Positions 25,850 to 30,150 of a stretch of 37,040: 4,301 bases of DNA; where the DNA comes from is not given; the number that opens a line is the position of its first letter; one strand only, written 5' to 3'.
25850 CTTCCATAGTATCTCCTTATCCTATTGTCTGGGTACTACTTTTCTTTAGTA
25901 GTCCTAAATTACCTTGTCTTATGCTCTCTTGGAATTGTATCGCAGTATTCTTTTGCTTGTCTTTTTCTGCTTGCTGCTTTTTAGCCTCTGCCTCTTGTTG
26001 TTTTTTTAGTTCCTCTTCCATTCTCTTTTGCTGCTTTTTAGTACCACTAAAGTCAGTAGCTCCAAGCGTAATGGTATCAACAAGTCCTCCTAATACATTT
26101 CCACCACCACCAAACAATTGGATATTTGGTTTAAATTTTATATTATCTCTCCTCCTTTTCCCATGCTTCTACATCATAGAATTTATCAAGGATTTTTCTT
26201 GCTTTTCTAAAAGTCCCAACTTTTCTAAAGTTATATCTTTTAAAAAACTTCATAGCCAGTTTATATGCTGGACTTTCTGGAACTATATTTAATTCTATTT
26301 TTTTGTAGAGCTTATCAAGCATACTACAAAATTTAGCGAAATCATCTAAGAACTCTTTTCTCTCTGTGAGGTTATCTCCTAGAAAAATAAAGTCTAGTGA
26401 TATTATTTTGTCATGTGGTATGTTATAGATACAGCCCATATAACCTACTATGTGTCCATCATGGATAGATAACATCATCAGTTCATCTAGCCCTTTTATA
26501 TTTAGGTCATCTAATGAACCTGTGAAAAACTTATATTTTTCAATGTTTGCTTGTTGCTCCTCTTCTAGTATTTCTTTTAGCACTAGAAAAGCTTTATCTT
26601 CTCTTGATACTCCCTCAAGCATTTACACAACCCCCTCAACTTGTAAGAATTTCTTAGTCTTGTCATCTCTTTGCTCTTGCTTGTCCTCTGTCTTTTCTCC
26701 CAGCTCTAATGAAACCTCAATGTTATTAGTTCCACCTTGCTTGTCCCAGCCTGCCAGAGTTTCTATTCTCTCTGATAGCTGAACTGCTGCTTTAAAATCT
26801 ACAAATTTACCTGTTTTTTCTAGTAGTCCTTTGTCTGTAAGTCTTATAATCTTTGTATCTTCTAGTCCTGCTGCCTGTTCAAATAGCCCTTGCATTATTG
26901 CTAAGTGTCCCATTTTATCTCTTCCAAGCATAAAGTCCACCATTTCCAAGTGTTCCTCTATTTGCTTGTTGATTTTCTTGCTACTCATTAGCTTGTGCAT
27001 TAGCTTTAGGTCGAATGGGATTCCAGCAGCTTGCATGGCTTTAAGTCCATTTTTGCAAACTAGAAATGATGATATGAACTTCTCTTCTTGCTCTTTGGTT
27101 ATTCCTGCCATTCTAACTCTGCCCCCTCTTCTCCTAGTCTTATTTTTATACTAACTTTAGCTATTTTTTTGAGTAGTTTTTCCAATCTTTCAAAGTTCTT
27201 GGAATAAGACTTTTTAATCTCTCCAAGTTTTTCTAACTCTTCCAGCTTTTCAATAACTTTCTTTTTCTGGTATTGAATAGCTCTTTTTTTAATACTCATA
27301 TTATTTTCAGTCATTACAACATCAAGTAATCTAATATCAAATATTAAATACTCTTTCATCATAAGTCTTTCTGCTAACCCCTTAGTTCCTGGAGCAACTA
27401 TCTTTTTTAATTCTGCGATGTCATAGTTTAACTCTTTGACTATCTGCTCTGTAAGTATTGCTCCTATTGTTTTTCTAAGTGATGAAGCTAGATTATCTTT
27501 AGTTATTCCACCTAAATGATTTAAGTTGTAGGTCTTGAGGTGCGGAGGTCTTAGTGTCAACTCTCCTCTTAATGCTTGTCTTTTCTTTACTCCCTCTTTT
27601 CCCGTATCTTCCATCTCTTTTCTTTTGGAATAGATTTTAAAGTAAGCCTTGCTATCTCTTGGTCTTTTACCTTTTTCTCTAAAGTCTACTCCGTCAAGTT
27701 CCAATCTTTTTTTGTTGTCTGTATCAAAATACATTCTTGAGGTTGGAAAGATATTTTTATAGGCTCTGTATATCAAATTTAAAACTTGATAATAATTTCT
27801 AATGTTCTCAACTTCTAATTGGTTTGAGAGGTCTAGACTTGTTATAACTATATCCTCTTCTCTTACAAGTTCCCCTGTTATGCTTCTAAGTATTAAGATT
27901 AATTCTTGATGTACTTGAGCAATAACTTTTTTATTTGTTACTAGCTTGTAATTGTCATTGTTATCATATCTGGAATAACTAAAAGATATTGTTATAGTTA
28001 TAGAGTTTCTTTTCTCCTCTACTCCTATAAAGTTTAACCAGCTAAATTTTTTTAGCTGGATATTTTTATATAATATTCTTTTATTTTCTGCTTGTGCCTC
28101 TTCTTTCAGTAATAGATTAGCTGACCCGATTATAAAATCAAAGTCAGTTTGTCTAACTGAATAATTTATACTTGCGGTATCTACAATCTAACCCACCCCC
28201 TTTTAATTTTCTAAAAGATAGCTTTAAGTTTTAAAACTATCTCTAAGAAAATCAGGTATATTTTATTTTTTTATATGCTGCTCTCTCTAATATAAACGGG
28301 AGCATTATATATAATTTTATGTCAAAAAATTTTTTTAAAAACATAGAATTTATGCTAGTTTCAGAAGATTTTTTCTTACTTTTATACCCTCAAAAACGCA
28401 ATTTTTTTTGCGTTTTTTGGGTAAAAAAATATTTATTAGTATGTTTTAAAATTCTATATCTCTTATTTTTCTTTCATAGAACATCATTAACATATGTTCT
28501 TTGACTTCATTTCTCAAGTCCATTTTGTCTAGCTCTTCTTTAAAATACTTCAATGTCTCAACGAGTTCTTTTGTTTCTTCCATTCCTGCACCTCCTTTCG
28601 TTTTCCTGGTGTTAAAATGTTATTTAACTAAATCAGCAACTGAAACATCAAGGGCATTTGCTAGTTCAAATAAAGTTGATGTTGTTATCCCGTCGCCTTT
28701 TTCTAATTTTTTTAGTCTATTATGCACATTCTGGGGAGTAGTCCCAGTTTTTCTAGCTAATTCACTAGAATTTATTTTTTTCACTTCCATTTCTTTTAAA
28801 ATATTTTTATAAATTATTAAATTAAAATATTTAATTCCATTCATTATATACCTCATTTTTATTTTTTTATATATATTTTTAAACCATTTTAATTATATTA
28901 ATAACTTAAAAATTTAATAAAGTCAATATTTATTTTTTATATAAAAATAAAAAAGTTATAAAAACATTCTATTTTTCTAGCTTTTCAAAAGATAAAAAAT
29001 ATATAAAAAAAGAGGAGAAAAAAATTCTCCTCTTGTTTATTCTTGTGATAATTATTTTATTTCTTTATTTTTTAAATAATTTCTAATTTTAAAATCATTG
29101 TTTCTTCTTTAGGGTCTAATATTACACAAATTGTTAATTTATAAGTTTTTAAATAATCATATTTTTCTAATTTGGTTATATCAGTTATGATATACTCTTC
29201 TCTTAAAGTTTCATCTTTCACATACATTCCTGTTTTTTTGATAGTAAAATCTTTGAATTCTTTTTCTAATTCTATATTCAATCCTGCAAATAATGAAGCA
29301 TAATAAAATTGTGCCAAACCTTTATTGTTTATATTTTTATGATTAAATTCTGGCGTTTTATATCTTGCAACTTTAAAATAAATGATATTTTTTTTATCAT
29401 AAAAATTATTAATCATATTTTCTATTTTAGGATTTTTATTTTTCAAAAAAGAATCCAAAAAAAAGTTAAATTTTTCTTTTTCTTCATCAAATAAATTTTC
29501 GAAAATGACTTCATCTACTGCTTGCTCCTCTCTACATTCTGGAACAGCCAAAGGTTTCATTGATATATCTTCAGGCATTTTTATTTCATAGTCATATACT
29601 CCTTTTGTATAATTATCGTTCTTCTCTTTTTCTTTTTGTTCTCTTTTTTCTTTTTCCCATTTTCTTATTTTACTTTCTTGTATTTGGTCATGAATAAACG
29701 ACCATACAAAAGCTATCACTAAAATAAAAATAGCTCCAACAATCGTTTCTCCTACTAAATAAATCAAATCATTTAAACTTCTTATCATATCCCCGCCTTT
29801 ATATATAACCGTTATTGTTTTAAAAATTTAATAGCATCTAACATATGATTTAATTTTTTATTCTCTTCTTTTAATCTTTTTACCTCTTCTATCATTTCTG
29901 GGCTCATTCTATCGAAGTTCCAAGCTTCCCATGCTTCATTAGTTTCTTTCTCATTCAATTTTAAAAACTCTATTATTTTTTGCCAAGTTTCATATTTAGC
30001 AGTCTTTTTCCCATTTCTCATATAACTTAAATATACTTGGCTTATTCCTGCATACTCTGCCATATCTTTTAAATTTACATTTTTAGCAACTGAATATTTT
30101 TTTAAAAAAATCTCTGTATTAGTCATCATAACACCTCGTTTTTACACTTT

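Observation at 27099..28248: Hidden N-terminus: a Rep_trans-like rolling-circle initiator that probably starts at ATT, giving the element a second replication system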

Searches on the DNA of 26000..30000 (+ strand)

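Call 8: search_dna_similar(query=window:26000-30000:+, collection=phages, mode=near)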
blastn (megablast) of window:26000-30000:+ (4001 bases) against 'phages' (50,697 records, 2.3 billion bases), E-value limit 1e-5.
No match.

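Call 70: search_rna_families(source=window, start=27900, end=28700, threshold=evalue, max_evalue=1)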
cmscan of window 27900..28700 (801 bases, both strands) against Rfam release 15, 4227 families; matches with E-value up to 1: 4.
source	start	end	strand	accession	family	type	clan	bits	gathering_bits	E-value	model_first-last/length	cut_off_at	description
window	28202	28255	-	RF03735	mir-1502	Gene; miRNA;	-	39.3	66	5.8e-05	1-59/59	no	mir-1502 microRNA precursor family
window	28203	28256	+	RF03735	mir-1502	Gene; miRNA;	-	31.3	66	0.0047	1-59/59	no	mir-1502 microRNA precursor family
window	28205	28253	-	RF03781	mir-4524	Gene; miRNA;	-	22.4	68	0.042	1-84/84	no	mir-4524 microRNA precursor family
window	28205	28253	+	RF03781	mir-4524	Gene; miRNA;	-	17.7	68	0.99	1-84/84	no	mir-4524 microRNA precursor family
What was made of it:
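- Tried and rejected: Rfam on the leader gave only spurious miRNA-hairpin matches (call 70).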

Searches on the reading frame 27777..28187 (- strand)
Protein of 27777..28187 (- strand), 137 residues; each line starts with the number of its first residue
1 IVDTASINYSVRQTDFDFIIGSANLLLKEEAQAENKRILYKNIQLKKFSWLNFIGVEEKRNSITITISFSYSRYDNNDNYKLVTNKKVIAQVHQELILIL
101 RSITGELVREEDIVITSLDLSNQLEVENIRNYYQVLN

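Call 5: search_protein_families(library=pfam, proteins=[window:27777-28187:-], max_evalue=10)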
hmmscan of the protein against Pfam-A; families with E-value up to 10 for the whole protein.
window:27777-28187:- (137 aa): 1 family
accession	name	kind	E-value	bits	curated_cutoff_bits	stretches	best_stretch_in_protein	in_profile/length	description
PF18994.6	Prophage_tailD1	-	0.081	13.6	23.6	1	56-95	22-61/84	Prophage endopeptidase tail N-terminal domain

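Call 6: search_protein_families(library=phrogs, proteins=[window:27777-28187:-], max_evalue=1)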
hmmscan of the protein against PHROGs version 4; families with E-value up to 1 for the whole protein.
window:27777-28187:- (137 aa): 2 families
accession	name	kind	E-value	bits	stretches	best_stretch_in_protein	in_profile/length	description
phrog_36664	-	unknown function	0.00073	19.6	1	42-135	42-136/370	-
phrog_5955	-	head and packaging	0.16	13.1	1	65-90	52-77/125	virion structural protein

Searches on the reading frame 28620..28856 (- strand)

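Call 34: search_protein_families(library=phrogs, proteins=[window:28620-28856:-], max_evalue=0.001)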
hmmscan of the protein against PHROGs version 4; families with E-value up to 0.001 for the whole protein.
window:28620-28856:- (78 aa): 5 families
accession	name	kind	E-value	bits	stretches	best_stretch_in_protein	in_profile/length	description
phrog_8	-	transcription regulation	8.6e-07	29.7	1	10-76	72-135/346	transcriptional regulator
phrog_4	-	transcription regulation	3e-06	27.5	1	12-76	134-191/400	transcriptional repressor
phrog_3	-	transcription regulation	1.4e-05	26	1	8-76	82-145/430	transcriptional repressor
phrog_4583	-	transcription regulation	0.00025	22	1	14-78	10-71/81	transcriptional repressor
phrog_1373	-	transcription regulation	0.00089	20.3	1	15-73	64-119/166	transcriptional regulator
